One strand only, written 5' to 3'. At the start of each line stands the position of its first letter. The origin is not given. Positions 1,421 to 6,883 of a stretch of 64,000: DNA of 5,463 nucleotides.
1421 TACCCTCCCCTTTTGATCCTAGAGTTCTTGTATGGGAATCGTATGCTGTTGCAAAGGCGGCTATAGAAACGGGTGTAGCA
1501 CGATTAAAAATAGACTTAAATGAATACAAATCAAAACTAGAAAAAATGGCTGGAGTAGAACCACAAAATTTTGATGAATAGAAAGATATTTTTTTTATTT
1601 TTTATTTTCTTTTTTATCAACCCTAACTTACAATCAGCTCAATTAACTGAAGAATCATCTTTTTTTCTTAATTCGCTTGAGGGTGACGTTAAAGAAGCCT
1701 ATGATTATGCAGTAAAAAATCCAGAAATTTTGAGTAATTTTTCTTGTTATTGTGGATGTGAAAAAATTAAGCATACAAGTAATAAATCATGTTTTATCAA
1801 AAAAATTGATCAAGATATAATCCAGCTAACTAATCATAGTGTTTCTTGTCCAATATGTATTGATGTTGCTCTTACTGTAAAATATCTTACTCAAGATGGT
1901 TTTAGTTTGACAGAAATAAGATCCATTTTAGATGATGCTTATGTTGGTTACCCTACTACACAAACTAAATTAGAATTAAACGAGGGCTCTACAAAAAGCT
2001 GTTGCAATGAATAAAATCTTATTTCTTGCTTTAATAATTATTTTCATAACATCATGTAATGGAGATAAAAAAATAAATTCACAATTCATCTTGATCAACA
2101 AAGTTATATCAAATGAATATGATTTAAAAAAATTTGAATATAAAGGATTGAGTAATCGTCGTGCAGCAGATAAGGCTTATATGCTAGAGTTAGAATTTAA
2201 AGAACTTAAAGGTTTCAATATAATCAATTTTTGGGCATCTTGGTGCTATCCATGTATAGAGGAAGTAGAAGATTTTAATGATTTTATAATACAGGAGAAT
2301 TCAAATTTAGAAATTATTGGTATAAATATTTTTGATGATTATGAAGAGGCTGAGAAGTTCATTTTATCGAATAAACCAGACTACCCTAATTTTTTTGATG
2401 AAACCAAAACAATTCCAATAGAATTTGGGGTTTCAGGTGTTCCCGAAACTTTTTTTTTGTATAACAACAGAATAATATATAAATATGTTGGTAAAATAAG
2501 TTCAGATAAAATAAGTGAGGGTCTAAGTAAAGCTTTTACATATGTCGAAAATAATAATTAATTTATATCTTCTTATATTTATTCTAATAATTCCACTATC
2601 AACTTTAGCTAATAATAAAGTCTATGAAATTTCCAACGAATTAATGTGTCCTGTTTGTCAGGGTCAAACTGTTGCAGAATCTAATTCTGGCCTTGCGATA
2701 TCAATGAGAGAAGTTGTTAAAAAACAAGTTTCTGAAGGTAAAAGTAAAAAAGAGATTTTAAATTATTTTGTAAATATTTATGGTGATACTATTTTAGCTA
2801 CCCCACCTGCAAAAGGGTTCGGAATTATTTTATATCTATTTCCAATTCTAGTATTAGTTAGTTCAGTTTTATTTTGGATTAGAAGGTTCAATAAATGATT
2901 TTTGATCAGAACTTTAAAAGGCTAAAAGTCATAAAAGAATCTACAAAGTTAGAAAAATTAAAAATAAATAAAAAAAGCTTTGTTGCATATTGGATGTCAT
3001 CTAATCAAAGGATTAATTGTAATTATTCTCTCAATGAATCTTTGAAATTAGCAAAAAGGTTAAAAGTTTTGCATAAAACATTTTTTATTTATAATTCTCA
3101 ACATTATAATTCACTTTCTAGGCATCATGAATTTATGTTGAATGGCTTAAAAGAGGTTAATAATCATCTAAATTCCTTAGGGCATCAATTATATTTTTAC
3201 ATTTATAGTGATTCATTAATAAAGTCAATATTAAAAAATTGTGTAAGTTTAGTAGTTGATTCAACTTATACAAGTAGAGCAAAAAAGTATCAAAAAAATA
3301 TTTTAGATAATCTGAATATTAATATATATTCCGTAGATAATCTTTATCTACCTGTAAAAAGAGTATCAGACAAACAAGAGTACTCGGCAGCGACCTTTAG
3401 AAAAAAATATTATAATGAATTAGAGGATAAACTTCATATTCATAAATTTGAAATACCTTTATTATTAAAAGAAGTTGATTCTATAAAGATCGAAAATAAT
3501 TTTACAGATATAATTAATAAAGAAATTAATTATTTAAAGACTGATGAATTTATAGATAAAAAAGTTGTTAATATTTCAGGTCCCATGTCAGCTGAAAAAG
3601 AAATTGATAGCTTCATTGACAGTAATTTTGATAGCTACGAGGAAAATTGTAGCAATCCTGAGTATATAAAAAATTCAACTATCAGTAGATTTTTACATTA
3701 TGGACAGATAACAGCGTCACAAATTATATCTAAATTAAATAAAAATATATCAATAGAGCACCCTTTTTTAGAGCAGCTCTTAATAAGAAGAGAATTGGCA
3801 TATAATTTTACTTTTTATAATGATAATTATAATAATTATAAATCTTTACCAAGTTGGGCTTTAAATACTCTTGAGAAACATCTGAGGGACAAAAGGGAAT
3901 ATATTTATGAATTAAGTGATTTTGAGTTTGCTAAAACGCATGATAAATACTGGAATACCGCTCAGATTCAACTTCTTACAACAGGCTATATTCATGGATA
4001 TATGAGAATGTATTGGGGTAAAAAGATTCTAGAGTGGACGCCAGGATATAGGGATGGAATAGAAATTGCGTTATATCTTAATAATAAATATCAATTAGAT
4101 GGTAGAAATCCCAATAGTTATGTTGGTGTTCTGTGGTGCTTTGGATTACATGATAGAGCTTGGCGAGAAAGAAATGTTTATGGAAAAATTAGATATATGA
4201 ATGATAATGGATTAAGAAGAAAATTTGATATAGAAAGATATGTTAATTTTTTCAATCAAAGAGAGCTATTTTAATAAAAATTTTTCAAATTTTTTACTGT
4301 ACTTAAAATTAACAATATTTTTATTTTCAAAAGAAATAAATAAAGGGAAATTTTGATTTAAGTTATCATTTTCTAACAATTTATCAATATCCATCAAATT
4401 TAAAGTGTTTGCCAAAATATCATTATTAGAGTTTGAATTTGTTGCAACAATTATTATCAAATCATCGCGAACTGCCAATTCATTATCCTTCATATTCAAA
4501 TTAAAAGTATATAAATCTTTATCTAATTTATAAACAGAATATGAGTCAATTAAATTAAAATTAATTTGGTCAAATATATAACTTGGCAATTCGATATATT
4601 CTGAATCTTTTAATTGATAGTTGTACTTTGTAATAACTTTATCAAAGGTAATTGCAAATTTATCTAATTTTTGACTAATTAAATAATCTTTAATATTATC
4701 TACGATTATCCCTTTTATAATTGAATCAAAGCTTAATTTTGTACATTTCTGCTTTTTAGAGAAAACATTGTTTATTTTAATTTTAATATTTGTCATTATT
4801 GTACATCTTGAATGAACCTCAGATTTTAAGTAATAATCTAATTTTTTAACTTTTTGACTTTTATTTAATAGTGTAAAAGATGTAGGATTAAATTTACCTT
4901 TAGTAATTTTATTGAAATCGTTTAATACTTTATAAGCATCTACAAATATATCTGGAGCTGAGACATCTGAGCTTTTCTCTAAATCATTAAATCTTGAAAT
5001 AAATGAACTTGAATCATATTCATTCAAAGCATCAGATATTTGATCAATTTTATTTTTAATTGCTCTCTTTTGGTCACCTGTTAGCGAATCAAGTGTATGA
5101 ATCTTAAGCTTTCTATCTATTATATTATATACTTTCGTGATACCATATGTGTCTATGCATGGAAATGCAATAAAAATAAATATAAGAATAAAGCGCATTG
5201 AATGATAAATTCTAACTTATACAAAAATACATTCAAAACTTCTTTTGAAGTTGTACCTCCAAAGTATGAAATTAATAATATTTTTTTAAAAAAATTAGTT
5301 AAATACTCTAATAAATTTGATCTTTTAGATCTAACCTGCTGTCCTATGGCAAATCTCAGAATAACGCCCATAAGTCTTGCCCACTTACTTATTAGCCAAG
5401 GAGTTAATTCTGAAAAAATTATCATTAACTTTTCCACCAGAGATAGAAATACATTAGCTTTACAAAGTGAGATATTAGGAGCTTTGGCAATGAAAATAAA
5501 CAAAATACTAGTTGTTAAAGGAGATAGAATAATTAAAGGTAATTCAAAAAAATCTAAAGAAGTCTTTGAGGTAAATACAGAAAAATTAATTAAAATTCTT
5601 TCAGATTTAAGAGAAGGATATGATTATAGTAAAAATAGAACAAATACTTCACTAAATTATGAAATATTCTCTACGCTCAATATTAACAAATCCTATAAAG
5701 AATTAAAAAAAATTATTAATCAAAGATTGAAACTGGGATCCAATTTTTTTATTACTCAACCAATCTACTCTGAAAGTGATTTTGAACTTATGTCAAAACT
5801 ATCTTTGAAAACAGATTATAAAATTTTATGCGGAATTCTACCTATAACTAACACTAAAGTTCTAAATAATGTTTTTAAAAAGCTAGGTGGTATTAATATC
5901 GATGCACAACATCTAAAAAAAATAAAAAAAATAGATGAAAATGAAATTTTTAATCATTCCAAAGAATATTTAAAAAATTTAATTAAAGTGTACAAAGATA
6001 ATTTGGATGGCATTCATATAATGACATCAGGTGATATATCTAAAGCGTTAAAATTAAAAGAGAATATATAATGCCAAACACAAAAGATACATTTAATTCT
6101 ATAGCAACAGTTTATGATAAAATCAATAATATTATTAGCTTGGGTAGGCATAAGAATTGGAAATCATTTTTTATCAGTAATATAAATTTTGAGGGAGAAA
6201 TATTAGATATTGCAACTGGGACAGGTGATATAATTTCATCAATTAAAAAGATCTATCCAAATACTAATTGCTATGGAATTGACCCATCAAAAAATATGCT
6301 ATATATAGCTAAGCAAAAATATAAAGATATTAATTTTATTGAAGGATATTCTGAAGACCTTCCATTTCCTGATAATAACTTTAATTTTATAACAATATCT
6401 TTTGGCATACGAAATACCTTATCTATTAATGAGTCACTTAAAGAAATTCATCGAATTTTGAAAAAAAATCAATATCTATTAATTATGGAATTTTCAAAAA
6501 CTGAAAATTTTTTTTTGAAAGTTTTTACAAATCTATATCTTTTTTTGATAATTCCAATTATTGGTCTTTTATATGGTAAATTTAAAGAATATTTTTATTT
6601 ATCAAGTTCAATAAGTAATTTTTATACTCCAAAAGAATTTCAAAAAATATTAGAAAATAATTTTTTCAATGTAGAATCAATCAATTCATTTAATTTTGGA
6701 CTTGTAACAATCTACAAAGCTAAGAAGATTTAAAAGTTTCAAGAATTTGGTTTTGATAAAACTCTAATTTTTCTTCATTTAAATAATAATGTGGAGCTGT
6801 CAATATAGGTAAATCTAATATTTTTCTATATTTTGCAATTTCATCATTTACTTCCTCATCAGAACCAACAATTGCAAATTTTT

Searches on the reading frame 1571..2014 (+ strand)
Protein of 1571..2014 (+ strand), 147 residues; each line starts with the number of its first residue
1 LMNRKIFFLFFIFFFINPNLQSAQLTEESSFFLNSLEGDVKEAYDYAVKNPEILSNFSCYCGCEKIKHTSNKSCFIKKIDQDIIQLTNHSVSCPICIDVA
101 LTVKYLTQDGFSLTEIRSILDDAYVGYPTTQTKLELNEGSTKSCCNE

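Call 38: search_protein_families(library=pfam, proteins=[window:1571-2014:+], max_evalue=0.001)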
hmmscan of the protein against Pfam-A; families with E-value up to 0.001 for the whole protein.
window:1571-2014:+ (147 aa): 1 family
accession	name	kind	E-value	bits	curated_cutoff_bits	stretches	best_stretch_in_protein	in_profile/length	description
PF13798.11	PCYCGC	-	4.8e-20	72.4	25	1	30-127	44-144/153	Protein of unknown function with PCYCGC motif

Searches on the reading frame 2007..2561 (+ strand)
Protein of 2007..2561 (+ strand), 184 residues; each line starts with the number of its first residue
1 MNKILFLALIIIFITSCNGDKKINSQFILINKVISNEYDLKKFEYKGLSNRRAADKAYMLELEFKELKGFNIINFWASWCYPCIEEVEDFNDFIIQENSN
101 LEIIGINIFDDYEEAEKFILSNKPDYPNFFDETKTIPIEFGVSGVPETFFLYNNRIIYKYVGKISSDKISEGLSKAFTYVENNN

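Call 38: search_protein_families(library=pfam, proteins=[window:2007-2561:+], max_evalue=0.001)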
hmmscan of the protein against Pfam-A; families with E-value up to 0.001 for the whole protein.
window:2007-2561:+ (184 aa): 5 families
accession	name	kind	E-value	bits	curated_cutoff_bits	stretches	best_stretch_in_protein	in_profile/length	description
PF00578.27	AhpC-TSA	-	2.3e-11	44.1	26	1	61-158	17-122/124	AhpC/TSA family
PF08534.16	Redoxin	-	1.7e-08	34.8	26.6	1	65-163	24-135/148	Redoxin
PF00085.26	Thioredoxin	-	2.1e-07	31.3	23.5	0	68-124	18-74/103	Thioredoxin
PF13905.12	Thioredoxin_8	-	1.2e-06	29.2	27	1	72-151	5-88/94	Thioredoxin-like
PF13098.12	Thioredoxin_2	-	0.00013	22.7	27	1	72-170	9-101/104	Thioredoxin-like domain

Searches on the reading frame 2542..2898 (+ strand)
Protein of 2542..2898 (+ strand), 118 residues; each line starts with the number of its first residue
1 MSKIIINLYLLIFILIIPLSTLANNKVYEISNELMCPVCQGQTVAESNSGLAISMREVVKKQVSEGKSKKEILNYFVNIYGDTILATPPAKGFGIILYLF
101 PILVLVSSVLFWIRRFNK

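Call 38: search_protein_families(library=pfam, proteins=[window:2542-2898:+], max_evalue=0.001)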
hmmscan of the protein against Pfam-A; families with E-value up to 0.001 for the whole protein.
window:2542-2898:+ (118 aa): 1 family
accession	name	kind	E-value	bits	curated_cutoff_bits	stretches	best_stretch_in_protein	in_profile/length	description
PF03918.19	CcmH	-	2.1e-28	98.8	25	1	24-116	26-118/143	Cytochrome C biogenesis protein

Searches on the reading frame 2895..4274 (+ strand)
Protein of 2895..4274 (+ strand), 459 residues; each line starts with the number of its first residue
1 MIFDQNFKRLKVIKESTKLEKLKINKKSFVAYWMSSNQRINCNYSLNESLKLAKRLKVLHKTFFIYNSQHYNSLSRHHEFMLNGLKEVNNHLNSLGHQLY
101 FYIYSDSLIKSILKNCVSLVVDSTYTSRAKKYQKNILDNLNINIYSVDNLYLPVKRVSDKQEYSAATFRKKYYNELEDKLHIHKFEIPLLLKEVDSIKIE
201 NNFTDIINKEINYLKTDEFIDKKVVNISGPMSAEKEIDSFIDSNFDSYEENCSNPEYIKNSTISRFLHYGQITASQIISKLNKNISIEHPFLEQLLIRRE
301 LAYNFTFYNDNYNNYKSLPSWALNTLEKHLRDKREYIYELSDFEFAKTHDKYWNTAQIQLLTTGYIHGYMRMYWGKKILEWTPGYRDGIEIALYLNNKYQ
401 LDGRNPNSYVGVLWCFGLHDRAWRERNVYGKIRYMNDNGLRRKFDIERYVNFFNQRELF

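Call 38: search_protein_families(library=pfam, proteins=[window:2895-4274:+], max_evalue=0.001)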
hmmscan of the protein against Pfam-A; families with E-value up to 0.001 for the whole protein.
window:2895-4274:+ (459 aa): 1 family
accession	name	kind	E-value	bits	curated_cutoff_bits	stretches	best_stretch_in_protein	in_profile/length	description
PF00875.24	DNA_photolyase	-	9.5e-09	35.9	26.6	1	30-178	1-155/164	DNA photolyase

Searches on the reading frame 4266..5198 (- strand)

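Call 37: search_protein_families(library=ncbifam, proteins=[window:4266-5198:-], max_evalue=0.0001)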
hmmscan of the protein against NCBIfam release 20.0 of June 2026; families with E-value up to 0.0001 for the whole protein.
window:4266-5198:- (310 aa): 0 families

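Call 38: search_protein_families(library=pfam, proteins=[window:4266-5198:-], max_evalue=0.001)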
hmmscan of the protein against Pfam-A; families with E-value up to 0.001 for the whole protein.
window:4266-5198:- (310 aa): 1 family
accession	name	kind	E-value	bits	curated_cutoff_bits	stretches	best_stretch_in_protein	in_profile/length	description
PF02424.20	ApbE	-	1.3e-15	58.1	25.6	1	43-184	13-155/266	ApbE family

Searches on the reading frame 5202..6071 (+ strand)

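Call 37: search_protein_families(library=ncbifam, proteins=[window:5202-6071:+], max_evalue=0.0001)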
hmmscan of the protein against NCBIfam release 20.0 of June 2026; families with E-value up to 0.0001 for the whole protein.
window:5202-6071:+ (289 aa): 2 families
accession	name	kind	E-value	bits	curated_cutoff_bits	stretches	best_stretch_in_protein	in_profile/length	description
NF006396.0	PRK08645.1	equivalog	7.5e-44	149.8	453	1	7-276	319-588/611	bifunctional homocysteine S-methyltransferase/methylenetetrahydrofolate reductase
TIGR00676.1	fadh2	equivalog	2.7e-09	36.8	293.7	1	14-285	2-270/275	methylenetetrahydrofolate reductase [NAD(P)H]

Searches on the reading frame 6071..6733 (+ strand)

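Call 37: search_protein_families(library=ncbifam, proteins=[window:6071-6733:+], max_evalue=0.0001)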
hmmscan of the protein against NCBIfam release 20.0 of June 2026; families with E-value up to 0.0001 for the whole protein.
window:6071-6733:+ (220 aa): 23 families
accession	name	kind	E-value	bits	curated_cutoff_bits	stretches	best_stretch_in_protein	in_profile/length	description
NF001244.0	PRK00216.1-5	equivalog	2.1e-64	217.1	216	1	5-219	11-235/236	bifunctional demethylmenaquinone methyltransferase/2-methoxy-6-polyprenyl-1,4-benzoquinol methylase UbiE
TIGR01934.1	MenG_MenH_UbiE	subfamily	6.9e-63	211.9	158.35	1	6-219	3-223/223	ubiquinone/menaquinone biosynthesis methyltransferase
NF001242.0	PRK00216.1-3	equivalog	5.5e-44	150.5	351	1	5-219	31-257/258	bifunctional demethylmenaquinone methyltransferase/2-methoxy-6-polyprenyl-1,4-benzoquinol methylase UbiE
NF001243.0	PRK00216.1-4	equivalog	5.1e-39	134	235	1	5-214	10-228/237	demethylmenaquinone methyltransferase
NF052510.1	methyltran_MpqE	exception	1.2e-37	129.6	335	1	6-219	10-234/234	methyl-plastoquinone biosynthesis methyltransferase MpqE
TIGR02752.1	MenG_heptapren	equivalog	1.7e-35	122.6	419.85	1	6-214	9-226/231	demethylmenaquinone methyltransferase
NF001240.0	PRK00216.1-1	equivalog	2.1e-35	122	378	1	6-219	27-250/251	bifunctional demethylmenaquinone methyltransferase/2-methoxy-6-polyprenyl-1,4-benzoquinol methylase UbiE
NF001241.0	PRK00216.1-2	equivalog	2.6e-32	112.3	327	1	7-219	16-229/231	demethylmenaquinone methyltransferase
NF004452.0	PRK05785.1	equivalog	3.4e-23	82.3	207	1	5-213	12-218/228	hypothetical protein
TIGR02072.1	BioC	equivalog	5.5e-14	52.6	184.95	1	37-143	31-137/244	malonyl-ACP O-methyltransferase BioC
NF043040.1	corrin_prot_MT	hypoth_equivalog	3.2e-12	46.3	180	1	10-161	10-170/216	corrinoid protein-associated methyltransferase CpaM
NF045667.1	MTase_DVU1556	equivalog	8.8e-11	41.7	155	1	41-145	23-126/213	DVU_1556 family methyltransferase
NF047649.1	MTase_UXPK_star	exception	6e-10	38.6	460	1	33-139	70-182/283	methyltransferase/UXPK-star double selenoprotein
NF041537.1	ArsM_AhpD_UU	exception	1e-09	37.7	510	1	33-140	69-182/345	arsenite methyltransferase/AhpD domain selenoprotein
NF008823.0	PRK11873.1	subfamily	8.5e-08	32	263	1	42-140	79-183/272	arsenite methyltransferase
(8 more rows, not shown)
